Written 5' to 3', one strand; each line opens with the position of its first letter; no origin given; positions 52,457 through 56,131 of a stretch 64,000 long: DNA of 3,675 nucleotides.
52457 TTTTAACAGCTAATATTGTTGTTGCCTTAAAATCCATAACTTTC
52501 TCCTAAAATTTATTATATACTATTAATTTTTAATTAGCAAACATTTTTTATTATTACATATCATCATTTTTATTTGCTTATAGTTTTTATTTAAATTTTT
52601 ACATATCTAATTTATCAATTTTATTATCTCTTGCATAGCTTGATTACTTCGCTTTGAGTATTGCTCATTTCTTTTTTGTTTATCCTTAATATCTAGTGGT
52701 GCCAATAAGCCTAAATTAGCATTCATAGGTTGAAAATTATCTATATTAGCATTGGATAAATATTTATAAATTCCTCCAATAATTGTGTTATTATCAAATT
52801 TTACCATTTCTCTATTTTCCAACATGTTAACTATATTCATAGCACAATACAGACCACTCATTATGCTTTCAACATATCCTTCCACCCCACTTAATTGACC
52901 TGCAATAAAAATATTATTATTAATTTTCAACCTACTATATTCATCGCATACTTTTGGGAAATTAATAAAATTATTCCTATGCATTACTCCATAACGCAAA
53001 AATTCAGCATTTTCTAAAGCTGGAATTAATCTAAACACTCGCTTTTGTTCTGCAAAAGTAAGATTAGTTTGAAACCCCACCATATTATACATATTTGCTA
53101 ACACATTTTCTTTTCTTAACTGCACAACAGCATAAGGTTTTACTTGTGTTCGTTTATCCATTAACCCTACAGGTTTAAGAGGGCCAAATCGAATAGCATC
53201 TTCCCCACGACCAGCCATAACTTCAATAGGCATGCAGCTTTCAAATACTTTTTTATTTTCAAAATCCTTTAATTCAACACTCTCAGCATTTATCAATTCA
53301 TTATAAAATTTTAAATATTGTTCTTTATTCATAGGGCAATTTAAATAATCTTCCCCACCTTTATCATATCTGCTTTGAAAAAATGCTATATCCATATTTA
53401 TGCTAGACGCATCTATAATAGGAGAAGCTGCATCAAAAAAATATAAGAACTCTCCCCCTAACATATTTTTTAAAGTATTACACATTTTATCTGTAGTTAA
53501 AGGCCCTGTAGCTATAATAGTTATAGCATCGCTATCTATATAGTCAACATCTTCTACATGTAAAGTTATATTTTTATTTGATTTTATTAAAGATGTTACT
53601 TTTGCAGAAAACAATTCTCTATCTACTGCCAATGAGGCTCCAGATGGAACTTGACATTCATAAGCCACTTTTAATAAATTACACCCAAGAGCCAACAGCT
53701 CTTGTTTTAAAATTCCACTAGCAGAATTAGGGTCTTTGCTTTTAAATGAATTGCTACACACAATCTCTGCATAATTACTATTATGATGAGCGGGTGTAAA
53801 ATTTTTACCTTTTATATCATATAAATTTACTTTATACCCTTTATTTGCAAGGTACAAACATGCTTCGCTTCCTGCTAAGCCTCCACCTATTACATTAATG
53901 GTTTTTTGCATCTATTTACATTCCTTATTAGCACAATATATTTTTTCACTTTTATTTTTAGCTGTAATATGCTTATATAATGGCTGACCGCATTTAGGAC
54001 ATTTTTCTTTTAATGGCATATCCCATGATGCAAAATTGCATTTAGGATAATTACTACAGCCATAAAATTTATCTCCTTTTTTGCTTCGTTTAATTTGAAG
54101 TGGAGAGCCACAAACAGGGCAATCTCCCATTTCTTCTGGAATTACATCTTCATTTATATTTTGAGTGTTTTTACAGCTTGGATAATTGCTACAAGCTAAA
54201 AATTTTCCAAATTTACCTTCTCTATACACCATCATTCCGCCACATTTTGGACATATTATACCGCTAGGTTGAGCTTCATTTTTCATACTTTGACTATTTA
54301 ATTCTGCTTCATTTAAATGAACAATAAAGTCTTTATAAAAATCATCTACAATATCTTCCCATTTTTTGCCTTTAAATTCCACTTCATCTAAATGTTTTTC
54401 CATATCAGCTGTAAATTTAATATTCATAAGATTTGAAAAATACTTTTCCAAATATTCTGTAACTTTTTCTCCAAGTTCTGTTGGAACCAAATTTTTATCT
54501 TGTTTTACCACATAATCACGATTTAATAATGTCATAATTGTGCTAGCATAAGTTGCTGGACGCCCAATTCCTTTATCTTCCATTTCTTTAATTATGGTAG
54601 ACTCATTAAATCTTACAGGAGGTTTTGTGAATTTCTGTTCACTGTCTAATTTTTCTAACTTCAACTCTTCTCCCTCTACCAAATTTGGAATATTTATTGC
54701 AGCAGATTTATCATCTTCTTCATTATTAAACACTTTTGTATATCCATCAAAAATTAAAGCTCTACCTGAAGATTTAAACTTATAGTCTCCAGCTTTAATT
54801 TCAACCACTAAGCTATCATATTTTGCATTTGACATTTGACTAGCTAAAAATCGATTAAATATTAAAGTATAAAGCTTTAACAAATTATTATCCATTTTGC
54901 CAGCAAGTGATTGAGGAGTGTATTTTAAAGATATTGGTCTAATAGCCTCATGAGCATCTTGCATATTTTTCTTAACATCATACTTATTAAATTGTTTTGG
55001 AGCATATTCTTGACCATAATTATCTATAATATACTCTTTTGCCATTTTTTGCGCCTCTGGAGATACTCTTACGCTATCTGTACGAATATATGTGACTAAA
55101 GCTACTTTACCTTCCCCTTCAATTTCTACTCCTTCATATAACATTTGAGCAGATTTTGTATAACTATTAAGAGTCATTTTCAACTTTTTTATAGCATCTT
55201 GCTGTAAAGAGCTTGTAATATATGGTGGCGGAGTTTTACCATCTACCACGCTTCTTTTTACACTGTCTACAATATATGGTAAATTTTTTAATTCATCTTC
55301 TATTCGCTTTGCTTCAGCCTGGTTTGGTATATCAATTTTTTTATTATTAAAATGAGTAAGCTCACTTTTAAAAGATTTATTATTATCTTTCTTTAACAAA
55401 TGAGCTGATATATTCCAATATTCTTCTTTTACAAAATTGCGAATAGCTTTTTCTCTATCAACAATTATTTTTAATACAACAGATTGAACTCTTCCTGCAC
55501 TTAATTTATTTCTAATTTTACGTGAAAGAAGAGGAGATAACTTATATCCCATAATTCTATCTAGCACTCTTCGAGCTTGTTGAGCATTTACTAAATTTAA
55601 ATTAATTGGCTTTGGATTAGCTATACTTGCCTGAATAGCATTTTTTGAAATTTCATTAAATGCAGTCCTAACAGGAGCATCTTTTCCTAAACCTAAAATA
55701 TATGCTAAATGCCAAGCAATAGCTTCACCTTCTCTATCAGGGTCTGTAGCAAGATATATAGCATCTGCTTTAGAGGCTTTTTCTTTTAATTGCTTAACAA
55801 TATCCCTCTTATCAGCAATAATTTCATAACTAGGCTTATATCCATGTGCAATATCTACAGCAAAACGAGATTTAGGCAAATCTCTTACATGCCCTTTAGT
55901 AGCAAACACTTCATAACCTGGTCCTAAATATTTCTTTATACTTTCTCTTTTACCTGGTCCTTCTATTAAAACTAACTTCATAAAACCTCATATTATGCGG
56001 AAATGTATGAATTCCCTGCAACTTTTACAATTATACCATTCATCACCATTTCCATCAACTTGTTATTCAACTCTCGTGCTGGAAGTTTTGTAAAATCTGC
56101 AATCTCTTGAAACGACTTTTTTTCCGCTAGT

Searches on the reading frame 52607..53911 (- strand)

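Call 82: search_protein_families(library=pfam, proteins=[window:52607-53911:-], max_evalue=0.00001)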
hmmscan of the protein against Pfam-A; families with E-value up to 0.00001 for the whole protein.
window:52607-53911:- (434 aa): 1 family
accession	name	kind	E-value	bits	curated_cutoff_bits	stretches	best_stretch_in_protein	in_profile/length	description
PF01134.28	GIDA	-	4.1e-88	296.5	22.1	1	5-367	2-390/391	Glucose inhibited division protein A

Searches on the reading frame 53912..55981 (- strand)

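Call 82: search_protein_families(library=pfam, proteins=[window:53912-55981:-], max_evalue=0.00001)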
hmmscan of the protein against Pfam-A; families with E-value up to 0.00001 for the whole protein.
window:53912-55981:- (689 aa): 5 families
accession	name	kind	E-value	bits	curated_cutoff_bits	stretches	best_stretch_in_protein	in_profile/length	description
PF01131.25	Topoisom_bac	-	4.1e-117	392.1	35.1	1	126-545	2-410/411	DNA topoisomerase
PF01396.24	Zn_ribbon_Top1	-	9.9e-33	112.1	32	2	575-610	2-37/39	Topoisomerase DNA binding C4 zinc finger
PF01751.28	Toprim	-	5.5e-21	75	23.1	1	2-111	1-96/96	Toprim domain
PF13408.12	Zn_ribbon_recom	-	5e-08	33.7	25.3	0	621-647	8-34/58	Recombinase zinc beta ribbon domain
PF03119.21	DNA_ligase_ZBD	-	4.9e-06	26.8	25.8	0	621-648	2-25/27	NAD-dependent DNA ligase C4 zinc finger domain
